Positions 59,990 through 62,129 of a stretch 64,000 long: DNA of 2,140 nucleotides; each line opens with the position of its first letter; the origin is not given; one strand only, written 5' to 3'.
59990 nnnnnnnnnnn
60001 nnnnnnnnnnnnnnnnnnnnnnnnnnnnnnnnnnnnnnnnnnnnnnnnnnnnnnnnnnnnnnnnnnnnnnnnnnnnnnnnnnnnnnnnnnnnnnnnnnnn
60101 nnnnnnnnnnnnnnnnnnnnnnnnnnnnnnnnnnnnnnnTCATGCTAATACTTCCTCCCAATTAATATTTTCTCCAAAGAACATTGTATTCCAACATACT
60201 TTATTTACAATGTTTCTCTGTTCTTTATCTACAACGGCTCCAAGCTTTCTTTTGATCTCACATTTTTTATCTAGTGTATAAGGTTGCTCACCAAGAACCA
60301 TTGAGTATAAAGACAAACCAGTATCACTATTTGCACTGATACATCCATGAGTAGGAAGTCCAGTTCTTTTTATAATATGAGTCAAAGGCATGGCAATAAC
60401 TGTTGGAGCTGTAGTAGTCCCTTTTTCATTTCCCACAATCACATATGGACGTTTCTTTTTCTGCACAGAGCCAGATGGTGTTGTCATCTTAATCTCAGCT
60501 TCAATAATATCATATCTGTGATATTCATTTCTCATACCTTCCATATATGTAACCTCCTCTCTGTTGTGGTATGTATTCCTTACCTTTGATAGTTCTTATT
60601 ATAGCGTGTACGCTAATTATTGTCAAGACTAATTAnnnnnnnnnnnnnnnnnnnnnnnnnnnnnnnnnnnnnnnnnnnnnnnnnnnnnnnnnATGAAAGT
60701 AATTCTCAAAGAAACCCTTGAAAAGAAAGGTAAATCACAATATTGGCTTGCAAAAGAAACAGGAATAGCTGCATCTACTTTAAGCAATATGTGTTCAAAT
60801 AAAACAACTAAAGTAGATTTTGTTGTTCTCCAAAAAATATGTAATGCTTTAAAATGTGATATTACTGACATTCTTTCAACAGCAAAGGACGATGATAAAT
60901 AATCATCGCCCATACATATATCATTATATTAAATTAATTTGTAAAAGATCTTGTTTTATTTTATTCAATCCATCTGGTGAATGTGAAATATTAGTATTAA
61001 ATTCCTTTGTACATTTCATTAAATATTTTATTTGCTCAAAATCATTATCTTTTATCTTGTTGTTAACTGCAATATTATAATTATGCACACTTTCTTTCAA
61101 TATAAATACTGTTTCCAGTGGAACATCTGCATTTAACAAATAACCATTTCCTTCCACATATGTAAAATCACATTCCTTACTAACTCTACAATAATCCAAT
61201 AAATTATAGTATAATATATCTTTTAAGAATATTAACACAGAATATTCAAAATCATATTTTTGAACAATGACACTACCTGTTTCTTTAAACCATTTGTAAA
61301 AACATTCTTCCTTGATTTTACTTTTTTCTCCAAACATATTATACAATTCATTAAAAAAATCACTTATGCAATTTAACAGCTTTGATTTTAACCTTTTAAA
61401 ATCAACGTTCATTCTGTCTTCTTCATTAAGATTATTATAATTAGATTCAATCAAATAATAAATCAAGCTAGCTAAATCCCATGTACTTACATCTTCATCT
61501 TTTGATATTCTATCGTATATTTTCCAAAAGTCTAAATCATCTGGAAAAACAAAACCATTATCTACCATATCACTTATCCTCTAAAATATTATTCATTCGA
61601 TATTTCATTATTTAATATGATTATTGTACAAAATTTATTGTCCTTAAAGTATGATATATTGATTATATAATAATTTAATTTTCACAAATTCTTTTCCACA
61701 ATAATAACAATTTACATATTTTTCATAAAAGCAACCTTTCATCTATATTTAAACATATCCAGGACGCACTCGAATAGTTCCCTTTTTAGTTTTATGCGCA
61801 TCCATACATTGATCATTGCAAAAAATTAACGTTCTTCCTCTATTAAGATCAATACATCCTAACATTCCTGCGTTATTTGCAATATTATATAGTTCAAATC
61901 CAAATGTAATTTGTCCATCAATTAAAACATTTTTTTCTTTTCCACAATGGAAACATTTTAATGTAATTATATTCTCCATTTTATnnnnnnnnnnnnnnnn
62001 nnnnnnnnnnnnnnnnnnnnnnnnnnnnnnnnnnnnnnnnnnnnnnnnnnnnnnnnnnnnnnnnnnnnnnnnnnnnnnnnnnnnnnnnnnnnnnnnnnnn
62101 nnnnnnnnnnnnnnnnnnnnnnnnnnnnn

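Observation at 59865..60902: MazF-like toxin with downstream MazE-like ORF, divergent from an XRE regulator driven by a perfect sigma-70 promoter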

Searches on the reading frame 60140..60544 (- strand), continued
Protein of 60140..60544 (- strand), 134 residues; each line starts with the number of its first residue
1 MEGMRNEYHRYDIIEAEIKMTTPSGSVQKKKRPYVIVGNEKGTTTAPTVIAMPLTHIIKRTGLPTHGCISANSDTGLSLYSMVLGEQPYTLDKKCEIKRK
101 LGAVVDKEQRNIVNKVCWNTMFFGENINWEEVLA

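Call 102: find_related_loci(query=A5, collection=viral_contigs, flank=3000)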
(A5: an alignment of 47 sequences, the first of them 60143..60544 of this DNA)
Query A5 (134 aa) in viral_contigs; peptide patterns used: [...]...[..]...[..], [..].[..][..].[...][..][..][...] (x = any residue, [..] = any of these).
151 stretches matched a pattern; 44 encode a relative of the query (tblastn E <= 1e-3); 42 distinct loci.
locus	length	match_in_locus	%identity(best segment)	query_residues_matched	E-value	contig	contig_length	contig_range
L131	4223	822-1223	100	1-134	1e-90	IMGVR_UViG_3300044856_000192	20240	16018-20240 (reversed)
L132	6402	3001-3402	100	1-134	1e-90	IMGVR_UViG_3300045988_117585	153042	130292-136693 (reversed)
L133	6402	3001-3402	90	1-134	2e-81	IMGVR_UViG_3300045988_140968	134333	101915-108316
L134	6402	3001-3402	87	1-134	1e-80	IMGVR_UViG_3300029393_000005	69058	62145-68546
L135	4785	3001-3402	87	1-134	1e-80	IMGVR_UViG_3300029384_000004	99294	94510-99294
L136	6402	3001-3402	88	1-134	2e-80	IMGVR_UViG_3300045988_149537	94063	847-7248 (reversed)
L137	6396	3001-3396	77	2-133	8e-72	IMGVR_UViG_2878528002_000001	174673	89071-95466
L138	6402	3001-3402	72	1-134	2e-65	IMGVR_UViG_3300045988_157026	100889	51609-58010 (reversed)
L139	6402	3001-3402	72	1-134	2e-65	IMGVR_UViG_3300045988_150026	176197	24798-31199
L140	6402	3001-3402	69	1-134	9e-64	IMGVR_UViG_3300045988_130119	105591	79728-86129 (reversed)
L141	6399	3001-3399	73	1-134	2e-63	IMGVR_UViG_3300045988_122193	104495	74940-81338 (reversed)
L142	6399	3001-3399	72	1-134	8e-63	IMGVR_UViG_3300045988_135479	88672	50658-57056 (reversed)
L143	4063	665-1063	72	1-134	8e-63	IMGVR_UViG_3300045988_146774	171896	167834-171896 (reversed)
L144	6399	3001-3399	72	1-134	8e-63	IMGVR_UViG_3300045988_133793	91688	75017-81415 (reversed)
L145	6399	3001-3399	72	1-134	8e-63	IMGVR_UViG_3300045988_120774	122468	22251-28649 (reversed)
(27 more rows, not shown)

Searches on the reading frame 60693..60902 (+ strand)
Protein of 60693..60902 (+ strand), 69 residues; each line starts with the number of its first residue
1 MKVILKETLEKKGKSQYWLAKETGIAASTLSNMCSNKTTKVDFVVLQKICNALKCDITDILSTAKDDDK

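Call 3: search_protein_families(library=pfam, proteins=[window:60693-60902:+], max_evalue=1)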
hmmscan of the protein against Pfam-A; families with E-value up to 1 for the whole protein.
window:60693-60902:+ (69 aa): 9 families
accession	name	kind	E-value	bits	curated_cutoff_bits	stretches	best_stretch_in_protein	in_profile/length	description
PF13443.12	HTH_26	-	1.7e-16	60.7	22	1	5-65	2-62/63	Cro/C1-type HTH DNA-binding domain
PF01381.28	HTH_3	-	2e-09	37.8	23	1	5-59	1-54/55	Helix-turn-helix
PF12844.13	HTH_19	-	1.7e-06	28.3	30.2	1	5-63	4-61/64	Helix-turn-helix domain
PF13560.12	HTH_31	-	0.00029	21.5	27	1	10-56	11-57/64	Helix-turn-helix domain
PF04218.19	CENP-B_N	-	0.01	15.9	21.2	1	13-38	22-47/53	CENP-B N-terminal DNA-binding domain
PF13693.12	HTH_35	-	0.022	15.2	25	1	8-45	10-47/75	Winged helix-turn-helix DNA-binding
PF07022.19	Phage_CI_repr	-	0.026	15.3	22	1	14-46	13-45/65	Bacteriophage CI repressor helix-turn-helix domain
PF01281.25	Ribosomal_L9_N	-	0.12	12.4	20.7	1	1-14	1-14/47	Ribosomal protein L9, N-terminal domain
PF13744.12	HTH_37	-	0.16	12.3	27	1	5-53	23-68/80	Helix-turn-helix domain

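Call 4: search_protein_families(library=phrogs, proteins=[window:60693-60902:+], max_evalue=0.1)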
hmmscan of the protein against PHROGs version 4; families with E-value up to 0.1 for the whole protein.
window:60693-60902:+ (69 aa): 32 families (the best 25 are shown)
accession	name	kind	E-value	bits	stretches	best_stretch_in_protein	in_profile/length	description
phrog_3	-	transcription regulation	5.7e-11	43.8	1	2-66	90-151/430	transcriptional repressor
phrog_8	-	transcription regulation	1.5e-09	38.8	1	4-57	80-132/346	transcriptional regulator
phrog_4583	-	transcription regulation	1.1e-07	32.8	1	4-68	14-77/81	transcriptional repressor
phrog_2967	-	transcription regulation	1.6e-07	32.1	1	3-64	13-73/225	transcriptional regulator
phrog_4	-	transcription regulation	5.7e-06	26.5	1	5-63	141-194/400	transcriptional repressor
phrog_2328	-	transcription regulation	1.4e-05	25.9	1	6-67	21-81/128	transcriptional repressor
phrog_4441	-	DNA, RNA and nucleotide metabolism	1.5e-05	26.2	1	12-67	17-71/98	HTH DNA binding protein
phrog_1373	-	transcription regulation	2.2e-05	25.5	1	4-58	67-120/166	transcriptional regulator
phrog_21705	-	unknown function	0.00012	22.7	1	4-61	123-179/184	-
phrog_296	-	integration and excision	0.00017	21.4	1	5-40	232-267/626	DNA transposition protein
phrog_2339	-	DNA, RNA and nucleotide metabolism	0.00018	22.4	1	2-53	27-78/98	HTH DNA binding protein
phrog_1728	-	transcription regulation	0.0003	20.8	1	5-55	8-57/380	transcriptional regulator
phrog_769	-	transcription regulation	0.00039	21.4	1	6-58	17-65/89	transcriptional repressor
phrog_7241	-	transcription regulation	0.00086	20.4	1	11-59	72-119/122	transcriptional regulator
phrog_5823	-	transcription regulation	0.0012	19.1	1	10-65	16-71/404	transcriptional regulator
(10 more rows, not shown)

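Call 36: search_protein_families(library=padloc, proteins=[window:60693-60902:+], max_evalue=0.1)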
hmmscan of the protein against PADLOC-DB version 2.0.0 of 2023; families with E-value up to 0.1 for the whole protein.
window:60693-60902:+ (69 aa): 4 families
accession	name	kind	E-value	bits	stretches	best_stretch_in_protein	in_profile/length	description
PDLC02926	HTH_VI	-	6.5e-06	24.3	1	4-66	5-66/92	-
PDLC04142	capH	-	0.001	18.1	1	5-64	11-68/103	capH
PDLC04775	PDC-M69A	-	0.0023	16.4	1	6-66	13-72/113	-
PDLC03665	Control_protein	-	0.026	12.8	1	8-62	17-70/77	control protein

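Call 37: search_protein_families(library=ncbifam, proteins=[window:60693-60902:+], max_evalue=0.1)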
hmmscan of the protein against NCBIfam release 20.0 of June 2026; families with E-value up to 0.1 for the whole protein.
window:60693-60902:+ (69 aa): 8 families
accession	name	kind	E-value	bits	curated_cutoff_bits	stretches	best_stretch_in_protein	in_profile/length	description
NF038310.1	lysogeny_AimR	equivalog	1.2e-05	24.6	70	1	5-54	1-49/365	AimR family lysis-lysogeny pheromone receptor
NF000090.1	trans_reg_VanU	equivalog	8.8e-05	22.7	150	1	19-63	22-64/75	glycopeptide resistance transcriptional regulator VanU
NF007271.0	PRK09726.1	equivalog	0.00044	20.2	79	1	6-58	18-69/88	type II toxin-antitoxin system antitoxin HipB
NF006015.0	PRK08154.1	subfamily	0.0017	17.6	204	1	8-65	38-94/314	anaerobic benzoate catabolism transcriptional regulator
NF046032.1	TransRegSlrRBacil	equivalog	0.012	15.7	250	1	10-62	11-63/149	HTH-type transcriptional regulator SlrR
NF010465.0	PRK13890.1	equivalog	0.02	15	96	1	8-63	13-67/121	conjugal transfer protein TrbA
NF007257.0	PRK09706.1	subfamily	0.045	13.6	101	1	11-66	16-70/135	transcriptional repressor DicA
NF007408.0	PRK09943.1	equivalog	0.077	12.5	211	1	5-67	12-73/185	HTH-type transcriptional regulator PuuR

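Call 84: search_protein_families(library=pfam, alignment_id=A6, max_evalue=0.01)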
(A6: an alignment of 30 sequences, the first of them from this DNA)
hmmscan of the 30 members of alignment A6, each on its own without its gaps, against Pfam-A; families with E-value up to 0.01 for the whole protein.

A. member 1, seq(69 aa): 4 families
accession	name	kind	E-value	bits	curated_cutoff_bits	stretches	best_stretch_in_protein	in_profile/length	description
PF13443.12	HTH_26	-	1.7e-16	60.7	22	1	5-65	2-62/63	Cro/C1-type HTH DNA-binding domain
PF01381.28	HTH_3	-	2e-09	37.8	23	1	5-59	1-54/55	Helix-turn-helix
PF12844.13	HTH_19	-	1.7e-06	28.3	30.2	1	5-63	4-61/64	Helix-turn-helix domain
PF13560.12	HTH_31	-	0.00029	21.5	27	1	10-56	11-57/64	Helix-turn-helix domain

B. families by the number of members that match (of 30 scanned): 16 families
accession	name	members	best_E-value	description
PF13443.12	HTH_26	24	2.2e-19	Cro/C1-type HTH DNA-binding domain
PF01381.28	HTH_3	19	1.2e-10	Helix-turn-helix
PF12844.13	HTH_19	9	1.7e-06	Helix-turn-helix domain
PF13744.12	HTH_37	7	3.6e-05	Helix-turn-helix domain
PF13560.12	HTH_31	7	0.00012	Helix-turn-helix domain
PF07878.17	RHH_5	4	2.4e-05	CopG-like RHH_1 or ribbon-helix-helix domain, RHH_5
PF04218.19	CENP-B_N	3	0.0063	CENP-B N-terminal DNA-binding domain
PF07022.19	Phage_CI_repr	2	0.00083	Bacteriophage CI repressor helix-turn-helix domain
PF01418.23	HTH_6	1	0.00044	Helix-turn-helix domain, rpiR family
PF24406.1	nSTAND_NTPase4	1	0.00055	Novel STAND NTPase 4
PF13412.12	HTH_24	1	0.00058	Winged helix-turn-helix DNA-binding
PF24227.1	DUF7443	1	0.0013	Domain of unknown function (DUF7443)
PF16264.11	SatD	1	0.0037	SatD family (SatD)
PF17762.8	HTH_ParB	1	0.0054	ParB HTH domain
PF05043.19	Mga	1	0.0065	Mga helix-turn-helix domain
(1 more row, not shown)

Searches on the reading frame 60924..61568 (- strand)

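Call 3: search_protein_families(library=pfam, proteins=[window:60924-61568:-], max_evalue=1)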
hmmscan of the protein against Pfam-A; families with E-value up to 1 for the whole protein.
window:60924-61568:- (214 aa): 2 families
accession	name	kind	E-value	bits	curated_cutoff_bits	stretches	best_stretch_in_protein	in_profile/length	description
PF18581.7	SYCP2_ARLD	-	0.011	16.1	27.8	1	158-210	35-86/175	Synaptonemal complex 2 armadillo-repeat-like domain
PF04805.17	Pox_E10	-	0.087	13.1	27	1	20-61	28-68/70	E10-like protein conserved region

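Call 4: search_protein_families(library=phrogs, proteins=[window:60924-61568:-], max_evalue=0.1)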
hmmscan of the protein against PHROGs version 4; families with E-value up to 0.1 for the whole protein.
window:60924-61568:- (214 aa): 1 family
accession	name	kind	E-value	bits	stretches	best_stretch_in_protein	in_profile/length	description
phrog_3745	-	unknown function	0.037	14.7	1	77-121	18-62/73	-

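Call 36: search_protein_families(library=padloc, proteins=[window:60924-61568:-], max_evalue=0.1)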
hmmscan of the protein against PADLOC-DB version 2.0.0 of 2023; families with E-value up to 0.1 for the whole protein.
window:60924-61568:- (214 aa): 0 families

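Call 37: search_protein_families(library=ncbifam, proteins=[window:60924-61568:-], max_evalue=0.1)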
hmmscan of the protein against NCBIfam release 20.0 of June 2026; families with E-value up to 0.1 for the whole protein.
window:60924-61568:- (214 aa): 0 families

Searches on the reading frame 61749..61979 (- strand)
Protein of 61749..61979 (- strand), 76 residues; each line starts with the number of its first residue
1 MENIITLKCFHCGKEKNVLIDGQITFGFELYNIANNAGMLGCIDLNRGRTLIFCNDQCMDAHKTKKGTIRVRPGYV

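Call 3: search_protein_families(library=pfam, proteins=[window:61749-61979:-], max_evalue=1)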
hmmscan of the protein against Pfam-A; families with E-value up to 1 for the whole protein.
window:61749-61979:- (76 aa): 2 families
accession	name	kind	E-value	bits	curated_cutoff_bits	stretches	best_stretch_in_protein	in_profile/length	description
PF18716.7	VATC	-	0.022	15.1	26.6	1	52-66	25-39/43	Vms1-associating treble clef domain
PF23090.1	MBTPS1_4th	-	0.18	11.6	27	1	32-64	213-245/275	MBTPS1, fourth GATase-like domain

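Call 4: search_protein_families(library=phrogs, proteins=[window:61749-61979:-], max_evalue=0.1)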
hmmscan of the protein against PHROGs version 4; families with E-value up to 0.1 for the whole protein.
window:61749-61979:- (76 aa): 1 family
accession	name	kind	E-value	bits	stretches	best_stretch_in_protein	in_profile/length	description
phrog_3740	-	unknown function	0.067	13.9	1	5-69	80-136/146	-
